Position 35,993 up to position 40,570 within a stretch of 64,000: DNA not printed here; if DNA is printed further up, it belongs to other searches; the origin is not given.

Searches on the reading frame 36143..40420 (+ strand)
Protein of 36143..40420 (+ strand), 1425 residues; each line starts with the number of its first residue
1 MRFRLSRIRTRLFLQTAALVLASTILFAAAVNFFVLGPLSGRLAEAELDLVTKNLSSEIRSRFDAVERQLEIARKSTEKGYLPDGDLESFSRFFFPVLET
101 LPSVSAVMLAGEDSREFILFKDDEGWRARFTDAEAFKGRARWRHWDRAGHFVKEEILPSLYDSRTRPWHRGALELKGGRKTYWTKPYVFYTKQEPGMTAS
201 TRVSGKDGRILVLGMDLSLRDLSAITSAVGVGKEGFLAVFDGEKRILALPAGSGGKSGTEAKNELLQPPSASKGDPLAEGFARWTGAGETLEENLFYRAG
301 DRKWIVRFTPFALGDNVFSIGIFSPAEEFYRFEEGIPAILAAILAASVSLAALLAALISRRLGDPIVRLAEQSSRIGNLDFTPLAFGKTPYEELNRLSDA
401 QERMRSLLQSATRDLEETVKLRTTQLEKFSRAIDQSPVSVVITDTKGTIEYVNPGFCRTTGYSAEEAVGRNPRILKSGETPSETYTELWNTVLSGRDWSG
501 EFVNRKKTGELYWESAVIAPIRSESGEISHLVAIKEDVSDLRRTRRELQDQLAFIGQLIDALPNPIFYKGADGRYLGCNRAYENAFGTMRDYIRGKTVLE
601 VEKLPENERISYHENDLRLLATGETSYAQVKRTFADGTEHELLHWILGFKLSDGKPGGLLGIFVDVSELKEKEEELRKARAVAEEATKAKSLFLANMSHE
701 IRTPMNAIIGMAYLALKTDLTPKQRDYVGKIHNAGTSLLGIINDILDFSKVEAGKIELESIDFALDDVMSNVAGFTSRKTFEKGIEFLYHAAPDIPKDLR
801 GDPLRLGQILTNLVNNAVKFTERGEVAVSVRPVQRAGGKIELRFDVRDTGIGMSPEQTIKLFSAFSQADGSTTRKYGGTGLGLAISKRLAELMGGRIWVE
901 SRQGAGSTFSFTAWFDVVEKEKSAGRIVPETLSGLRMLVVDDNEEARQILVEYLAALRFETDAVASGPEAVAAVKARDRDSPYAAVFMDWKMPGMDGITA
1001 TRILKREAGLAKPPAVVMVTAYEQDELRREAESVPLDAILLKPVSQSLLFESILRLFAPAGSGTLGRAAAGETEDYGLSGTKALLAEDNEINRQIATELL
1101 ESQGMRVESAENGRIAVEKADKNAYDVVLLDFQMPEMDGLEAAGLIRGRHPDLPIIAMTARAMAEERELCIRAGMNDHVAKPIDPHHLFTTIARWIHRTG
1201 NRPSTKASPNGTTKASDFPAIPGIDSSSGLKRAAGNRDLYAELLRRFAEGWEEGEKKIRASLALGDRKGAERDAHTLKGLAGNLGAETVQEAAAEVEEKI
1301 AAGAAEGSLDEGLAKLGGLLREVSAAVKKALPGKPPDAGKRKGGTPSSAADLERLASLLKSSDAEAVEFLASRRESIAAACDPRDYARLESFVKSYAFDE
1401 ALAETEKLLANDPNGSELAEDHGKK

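Call 84: search_protein_families(library=pfam, proteins=[window:36143-40420:+], max_evalue=0.0001)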
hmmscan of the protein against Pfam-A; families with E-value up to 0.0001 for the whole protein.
window:36143-40420:+ (1425 aa): 10 families
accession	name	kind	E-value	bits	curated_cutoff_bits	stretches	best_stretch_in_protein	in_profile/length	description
PF00072.30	Response_reg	-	2.6e-49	166.5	30.2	2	1084-1192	2-110/111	Response regulator receiver domain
PF02518.31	HATPase_c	-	5.6e-31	107.7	26.4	1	801-913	1-107/111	Histidine kinase-, DNA gyrase B-, and HSP90-like ATPase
PF08448.16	PAS_4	-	2.5e-26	92.5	23.1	2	560-670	2-109/110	PAS fold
PF00989.32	PAS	-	3.9e-22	78.8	22.6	1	428-537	2-112/113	PAS fold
PF13426.13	PAS_9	-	6e-21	75.1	27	1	437-540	1-103/103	PAS domain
PF00512.31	HisKA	-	2.4e-20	72.8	26.9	1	689-754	1-66/66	His Kinase A (phospho-acceptor) domain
PF13188.13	PAS_8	-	2.7e-12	46.6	21.8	1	427-469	1-44/65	PAS domain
PF08447.18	PAS_3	-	2e-11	44.4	25.6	1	450-533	2-87/89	PAS fold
PF01627.28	Hpt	-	5.7e-10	39.7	24.6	1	1242-1311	1-68/84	Hpt domain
PF02743.24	dCache_1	-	5.2e-09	36.4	45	1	43-257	6-184/240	Cache domain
